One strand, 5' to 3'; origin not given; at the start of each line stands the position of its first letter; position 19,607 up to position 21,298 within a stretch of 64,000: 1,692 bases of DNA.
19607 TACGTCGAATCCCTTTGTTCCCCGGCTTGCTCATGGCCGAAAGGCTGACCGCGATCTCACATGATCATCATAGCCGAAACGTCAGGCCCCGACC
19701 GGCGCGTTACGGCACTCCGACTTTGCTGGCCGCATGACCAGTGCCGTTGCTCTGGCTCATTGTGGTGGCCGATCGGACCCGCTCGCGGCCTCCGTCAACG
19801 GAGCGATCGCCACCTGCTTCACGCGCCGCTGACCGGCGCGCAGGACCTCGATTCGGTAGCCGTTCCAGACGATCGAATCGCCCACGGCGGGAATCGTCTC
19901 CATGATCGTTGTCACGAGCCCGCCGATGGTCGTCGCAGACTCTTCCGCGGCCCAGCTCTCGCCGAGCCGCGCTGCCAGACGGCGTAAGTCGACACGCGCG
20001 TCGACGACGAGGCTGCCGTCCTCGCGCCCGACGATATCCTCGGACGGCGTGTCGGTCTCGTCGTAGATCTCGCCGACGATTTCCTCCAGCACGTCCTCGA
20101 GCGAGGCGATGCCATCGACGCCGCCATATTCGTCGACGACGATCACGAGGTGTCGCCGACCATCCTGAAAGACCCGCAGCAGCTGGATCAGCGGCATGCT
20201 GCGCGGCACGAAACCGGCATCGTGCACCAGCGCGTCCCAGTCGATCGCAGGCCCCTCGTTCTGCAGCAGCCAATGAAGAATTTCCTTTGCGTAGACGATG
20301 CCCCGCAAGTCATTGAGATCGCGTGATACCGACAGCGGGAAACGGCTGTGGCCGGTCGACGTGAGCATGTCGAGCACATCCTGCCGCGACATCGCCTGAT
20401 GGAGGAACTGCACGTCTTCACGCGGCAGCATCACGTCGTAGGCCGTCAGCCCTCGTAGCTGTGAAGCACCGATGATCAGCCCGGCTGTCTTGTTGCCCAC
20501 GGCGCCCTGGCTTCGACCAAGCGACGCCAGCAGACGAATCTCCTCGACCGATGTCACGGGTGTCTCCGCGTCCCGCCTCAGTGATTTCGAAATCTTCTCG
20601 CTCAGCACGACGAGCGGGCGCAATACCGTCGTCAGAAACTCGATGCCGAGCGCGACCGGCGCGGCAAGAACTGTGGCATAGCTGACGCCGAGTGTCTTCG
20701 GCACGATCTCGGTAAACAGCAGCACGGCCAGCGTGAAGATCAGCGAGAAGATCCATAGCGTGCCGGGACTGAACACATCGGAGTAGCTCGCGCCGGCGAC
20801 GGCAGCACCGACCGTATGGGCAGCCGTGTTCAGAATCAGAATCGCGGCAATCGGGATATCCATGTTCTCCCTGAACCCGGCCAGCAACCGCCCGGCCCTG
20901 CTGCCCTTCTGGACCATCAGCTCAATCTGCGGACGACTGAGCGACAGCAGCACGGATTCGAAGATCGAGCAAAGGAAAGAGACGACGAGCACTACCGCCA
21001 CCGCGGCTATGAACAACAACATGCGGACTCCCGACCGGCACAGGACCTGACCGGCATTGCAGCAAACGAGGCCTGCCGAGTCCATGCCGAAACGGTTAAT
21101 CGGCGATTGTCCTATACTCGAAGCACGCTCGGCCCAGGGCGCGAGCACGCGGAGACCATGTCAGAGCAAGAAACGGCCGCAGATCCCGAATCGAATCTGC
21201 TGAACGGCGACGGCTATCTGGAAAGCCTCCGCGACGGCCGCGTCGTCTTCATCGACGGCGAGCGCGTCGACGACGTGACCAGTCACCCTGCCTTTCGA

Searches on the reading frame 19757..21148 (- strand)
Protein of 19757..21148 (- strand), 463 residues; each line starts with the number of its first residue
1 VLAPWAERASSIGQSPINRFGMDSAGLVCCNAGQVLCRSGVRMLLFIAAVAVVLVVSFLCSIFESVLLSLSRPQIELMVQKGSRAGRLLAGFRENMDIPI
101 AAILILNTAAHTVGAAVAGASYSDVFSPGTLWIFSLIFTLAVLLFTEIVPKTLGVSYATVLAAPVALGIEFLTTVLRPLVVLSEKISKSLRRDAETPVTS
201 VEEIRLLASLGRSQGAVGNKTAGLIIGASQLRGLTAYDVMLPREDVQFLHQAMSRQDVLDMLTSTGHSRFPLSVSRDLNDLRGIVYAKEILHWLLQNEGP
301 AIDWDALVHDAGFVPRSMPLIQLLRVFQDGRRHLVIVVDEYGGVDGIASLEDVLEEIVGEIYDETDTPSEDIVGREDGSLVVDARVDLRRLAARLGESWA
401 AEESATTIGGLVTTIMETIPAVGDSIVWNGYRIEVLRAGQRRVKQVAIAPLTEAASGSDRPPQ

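Call 16: search_protein_families(library=ncbifam, proteins=[window:19757-21148:-], max_evalue=1e-10)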
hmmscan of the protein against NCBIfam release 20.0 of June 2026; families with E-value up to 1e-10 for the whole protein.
window:19757-21148:- (463 aa): 4 families
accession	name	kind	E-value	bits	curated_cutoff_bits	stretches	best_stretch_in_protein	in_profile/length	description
TIGR03520.1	GldE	subfamily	1e-50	173.1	376.05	1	51-448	2-405/408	gliding motility-associated protein GldE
NF008604.1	PRK11573.1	equivalog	9e-44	150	475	1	47-454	10-422/428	hypothetical protein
NF052568.1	PolamExpPaeASal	equivalog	1.4e-36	126.2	500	1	132-448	102-422/424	polyamine export protein PaeA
NF011675.0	PRK15094.1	equivalog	4.2e-36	124.8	379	1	222-448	55-279/292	CNNM family magnesium/cobalt transport protein CorC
